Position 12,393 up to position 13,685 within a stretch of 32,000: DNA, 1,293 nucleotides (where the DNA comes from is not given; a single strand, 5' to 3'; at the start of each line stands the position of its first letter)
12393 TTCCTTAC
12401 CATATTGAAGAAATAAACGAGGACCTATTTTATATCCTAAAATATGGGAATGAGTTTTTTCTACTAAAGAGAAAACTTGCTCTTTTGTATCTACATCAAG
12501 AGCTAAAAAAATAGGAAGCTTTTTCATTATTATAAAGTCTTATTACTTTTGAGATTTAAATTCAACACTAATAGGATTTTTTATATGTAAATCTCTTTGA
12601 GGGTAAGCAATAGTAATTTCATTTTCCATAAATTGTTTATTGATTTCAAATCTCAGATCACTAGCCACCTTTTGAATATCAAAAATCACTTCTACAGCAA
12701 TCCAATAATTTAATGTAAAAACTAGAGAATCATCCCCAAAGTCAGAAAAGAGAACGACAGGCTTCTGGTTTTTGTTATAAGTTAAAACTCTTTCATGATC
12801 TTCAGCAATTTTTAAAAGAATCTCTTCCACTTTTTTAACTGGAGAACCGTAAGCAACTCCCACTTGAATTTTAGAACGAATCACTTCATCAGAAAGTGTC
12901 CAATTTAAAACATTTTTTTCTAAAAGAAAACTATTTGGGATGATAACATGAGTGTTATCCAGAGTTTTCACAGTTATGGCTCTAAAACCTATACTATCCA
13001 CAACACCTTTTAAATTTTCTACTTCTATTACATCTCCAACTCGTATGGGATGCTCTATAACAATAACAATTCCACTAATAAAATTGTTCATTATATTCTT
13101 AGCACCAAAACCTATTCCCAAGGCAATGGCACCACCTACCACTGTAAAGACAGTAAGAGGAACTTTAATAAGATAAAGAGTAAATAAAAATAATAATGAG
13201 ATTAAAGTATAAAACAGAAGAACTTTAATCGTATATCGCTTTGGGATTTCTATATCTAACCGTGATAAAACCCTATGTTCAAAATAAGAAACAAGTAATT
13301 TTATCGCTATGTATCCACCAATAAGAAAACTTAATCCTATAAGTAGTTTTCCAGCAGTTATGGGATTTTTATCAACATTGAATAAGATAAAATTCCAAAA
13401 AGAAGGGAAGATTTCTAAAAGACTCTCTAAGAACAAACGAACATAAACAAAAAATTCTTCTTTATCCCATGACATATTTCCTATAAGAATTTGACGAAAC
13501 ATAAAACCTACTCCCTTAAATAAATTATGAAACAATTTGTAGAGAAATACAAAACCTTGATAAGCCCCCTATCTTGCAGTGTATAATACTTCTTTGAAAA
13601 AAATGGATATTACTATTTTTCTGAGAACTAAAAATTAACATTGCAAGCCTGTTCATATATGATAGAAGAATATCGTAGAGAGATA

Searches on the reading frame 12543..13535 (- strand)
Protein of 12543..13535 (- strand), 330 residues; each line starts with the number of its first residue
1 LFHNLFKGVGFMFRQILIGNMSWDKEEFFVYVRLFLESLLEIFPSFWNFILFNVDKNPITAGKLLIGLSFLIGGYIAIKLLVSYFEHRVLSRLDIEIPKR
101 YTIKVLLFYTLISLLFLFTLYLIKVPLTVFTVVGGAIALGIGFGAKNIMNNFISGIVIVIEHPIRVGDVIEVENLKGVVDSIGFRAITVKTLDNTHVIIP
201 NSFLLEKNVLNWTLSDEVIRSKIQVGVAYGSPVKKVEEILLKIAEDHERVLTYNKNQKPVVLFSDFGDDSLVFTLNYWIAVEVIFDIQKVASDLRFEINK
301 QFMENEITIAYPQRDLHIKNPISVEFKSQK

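Call 50: search_protein_families(library=pfam, proteins=[window:12543-13535:-], max_evalue=0.1)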
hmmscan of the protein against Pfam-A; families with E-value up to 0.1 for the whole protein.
window:12543-13535:- (330 aa): 3 families
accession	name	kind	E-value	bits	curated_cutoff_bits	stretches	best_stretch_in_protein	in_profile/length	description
PF00924.24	MS_channel_2nd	-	2.3e-20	72.9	20.2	1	147-213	1-67/68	Mechanosensitive ion channel, beta-domain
PF21082.3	MS_channel_3rd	-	6e-15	55.9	21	1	222-309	2-88/88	Mechanosensitive ion channel MscS, C-terminal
PF21088.3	MS_channel_1st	-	0.0044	17.4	23.1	1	106-146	2-42/42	Mechanosensitive ion channel, transmembrane helices 2/3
